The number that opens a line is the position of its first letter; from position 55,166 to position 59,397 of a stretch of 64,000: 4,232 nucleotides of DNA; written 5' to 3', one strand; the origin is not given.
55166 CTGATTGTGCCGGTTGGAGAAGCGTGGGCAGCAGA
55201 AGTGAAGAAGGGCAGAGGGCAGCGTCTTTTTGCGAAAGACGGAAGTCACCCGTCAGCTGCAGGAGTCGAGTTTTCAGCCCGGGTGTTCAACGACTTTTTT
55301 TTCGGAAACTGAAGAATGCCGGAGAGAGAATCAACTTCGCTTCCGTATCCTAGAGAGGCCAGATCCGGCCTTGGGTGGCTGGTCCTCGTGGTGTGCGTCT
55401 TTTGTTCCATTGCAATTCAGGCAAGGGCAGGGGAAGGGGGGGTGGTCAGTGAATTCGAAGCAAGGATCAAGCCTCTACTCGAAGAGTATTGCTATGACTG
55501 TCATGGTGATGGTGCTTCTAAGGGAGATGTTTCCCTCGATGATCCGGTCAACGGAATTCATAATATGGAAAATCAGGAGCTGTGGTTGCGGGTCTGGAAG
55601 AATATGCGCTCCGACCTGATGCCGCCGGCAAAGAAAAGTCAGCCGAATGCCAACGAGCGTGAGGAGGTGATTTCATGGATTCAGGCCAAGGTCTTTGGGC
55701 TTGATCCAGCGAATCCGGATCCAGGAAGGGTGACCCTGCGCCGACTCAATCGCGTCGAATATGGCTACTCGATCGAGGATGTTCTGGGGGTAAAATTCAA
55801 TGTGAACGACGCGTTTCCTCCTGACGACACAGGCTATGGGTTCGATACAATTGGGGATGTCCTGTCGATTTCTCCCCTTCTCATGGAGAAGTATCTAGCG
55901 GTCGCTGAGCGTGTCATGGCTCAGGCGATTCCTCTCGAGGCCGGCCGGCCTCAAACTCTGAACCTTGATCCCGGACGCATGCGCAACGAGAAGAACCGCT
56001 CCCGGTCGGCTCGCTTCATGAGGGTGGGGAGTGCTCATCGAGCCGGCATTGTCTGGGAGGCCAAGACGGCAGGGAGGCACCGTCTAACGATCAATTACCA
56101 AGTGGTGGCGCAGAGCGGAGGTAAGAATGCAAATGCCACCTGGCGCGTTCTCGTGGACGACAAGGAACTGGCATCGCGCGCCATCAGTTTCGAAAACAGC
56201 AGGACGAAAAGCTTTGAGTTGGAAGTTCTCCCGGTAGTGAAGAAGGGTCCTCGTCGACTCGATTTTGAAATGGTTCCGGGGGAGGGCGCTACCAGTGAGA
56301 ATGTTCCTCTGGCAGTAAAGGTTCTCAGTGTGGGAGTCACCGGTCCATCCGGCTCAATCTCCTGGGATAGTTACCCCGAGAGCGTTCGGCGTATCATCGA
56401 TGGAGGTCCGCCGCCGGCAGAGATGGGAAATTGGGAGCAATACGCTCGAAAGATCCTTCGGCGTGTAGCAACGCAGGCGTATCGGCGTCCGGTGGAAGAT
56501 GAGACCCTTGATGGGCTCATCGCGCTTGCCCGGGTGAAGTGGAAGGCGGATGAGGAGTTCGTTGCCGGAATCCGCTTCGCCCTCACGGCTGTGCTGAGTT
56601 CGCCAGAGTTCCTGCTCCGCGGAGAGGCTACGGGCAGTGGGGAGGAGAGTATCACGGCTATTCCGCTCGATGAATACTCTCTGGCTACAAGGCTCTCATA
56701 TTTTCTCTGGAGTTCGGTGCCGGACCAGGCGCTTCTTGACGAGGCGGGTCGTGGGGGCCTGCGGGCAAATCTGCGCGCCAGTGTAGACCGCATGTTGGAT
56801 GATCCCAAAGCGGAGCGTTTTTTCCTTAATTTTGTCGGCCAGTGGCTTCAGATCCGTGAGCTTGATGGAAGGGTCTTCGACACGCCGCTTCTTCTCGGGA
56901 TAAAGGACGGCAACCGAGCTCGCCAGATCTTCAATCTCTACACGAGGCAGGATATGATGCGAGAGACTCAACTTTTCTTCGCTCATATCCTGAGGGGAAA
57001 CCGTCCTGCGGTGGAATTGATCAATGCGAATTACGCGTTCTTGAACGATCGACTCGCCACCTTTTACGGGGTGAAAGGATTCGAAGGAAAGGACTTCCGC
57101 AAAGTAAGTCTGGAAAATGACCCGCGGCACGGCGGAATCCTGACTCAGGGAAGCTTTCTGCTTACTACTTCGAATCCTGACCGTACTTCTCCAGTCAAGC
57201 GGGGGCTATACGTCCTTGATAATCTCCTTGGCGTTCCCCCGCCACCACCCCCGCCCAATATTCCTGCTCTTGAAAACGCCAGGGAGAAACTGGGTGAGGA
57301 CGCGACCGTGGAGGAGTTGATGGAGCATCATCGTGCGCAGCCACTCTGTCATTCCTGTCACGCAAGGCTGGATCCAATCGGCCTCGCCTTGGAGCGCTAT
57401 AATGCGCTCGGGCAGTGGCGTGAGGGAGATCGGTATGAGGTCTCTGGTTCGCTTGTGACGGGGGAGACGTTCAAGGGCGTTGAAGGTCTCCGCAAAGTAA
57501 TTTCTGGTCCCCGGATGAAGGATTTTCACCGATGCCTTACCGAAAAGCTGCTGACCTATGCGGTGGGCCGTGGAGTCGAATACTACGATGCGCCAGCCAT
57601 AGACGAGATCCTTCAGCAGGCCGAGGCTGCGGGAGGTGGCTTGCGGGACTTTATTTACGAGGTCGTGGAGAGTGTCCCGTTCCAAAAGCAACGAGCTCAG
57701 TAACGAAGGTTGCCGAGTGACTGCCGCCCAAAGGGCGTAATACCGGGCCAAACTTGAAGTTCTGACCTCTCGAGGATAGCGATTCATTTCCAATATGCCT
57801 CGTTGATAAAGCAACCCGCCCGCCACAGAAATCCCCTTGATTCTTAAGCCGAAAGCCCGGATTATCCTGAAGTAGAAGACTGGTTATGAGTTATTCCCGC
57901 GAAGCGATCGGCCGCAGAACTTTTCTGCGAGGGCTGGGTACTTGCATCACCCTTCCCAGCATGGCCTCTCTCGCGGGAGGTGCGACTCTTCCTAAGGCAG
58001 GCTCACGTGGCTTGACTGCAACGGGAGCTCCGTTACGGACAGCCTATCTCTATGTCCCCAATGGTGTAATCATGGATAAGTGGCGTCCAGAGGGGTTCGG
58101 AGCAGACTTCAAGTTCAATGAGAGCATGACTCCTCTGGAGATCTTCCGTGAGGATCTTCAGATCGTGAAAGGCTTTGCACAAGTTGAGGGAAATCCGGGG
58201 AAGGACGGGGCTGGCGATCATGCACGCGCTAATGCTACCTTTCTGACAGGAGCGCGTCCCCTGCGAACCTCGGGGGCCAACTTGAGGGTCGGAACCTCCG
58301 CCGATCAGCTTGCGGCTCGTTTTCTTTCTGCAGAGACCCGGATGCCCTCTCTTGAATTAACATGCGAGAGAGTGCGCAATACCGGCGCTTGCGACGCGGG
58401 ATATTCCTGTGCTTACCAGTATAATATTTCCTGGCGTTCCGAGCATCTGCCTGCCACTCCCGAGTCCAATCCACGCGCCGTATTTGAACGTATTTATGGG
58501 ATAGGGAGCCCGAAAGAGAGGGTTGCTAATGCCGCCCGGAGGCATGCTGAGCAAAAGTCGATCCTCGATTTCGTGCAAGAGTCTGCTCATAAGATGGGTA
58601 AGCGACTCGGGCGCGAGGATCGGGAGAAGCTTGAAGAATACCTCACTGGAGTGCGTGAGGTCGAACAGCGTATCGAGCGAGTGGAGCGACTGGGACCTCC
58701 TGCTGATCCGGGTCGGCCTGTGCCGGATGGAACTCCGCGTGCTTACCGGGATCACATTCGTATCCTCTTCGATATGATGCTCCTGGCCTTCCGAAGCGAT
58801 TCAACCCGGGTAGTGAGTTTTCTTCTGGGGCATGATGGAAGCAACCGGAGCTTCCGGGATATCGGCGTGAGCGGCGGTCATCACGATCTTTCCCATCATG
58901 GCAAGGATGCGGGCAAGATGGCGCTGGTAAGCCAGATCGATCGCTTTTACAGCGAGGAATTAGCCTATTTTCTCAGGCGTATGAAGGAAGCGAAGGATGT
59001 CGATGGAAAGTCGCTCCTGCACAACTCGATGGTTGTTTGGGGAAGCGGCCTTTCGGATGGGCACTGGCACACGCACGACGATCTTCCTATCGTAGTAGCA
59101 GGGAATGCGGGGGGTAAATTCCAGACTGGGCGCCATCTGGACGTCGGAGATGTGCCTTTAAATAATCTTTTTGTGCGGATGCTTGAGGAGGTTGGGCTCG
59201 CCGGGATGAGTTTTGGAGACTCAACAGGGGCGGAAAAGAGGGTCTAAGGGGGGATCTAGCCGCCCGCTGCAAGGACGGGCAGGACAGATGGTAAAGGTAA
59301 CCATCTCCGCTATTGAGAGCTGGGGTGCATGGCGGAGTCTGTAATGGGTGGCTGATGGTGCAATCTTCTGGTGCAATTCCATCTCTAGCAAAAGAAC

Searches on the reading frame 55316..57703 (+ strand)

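Call 58: search_protein_families(library=pfam, proteins=[window:55316-57703:+], max_evalue=0.00001)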
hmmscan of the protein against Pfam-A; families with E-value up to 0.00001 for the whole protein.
window:55316-57703:+ (795 aa): 6 families
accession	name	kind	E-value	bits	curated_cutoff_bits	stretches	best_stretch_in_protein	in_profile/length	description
PF07631.16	PSD4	-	5.2e-36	124.4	23.3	1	451-586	1-128/128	Protein of unknown function (DUF1592)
PF07627.16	PSCyt3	-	2.4e-30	105.1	27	1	606-703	2-96/98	Protein of unknown function (DUF1588)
PF07626.16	PSD3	-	2.4e-24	86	23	1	142-205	1-64/65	Protein of unknown function (DUF1587)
PF07624.16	PSD2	-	2.2e-22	79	25.8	1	716-789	2-74/74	Protein of unknown function (DUF1585)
PF07637.16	PSD5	-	2.8e-15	56.9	34.2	1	376-437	1-62/62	Protein of unknown function (DUF1595)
PF07635.16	PSCyt1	-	8.4e-08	33.2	22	1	59-105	1-58/59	Planctomycete cytochrome C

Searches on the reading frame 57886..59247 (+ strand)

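Call 58: search_protein_families(library=pfam, proteins=[window:57886-59247:+], max_evalue=0.00001)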
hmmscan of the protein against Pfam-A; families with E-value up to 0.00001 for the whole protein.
window:57886-59247:+ (453 aa): 1 family
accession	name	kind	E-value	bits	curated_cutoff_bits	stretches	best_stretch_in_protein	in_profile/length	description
PF07586.16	HXXSHH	-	7.9e-93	311.8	30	1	51-360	1-307/307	Protein of unknown function (DUF1552)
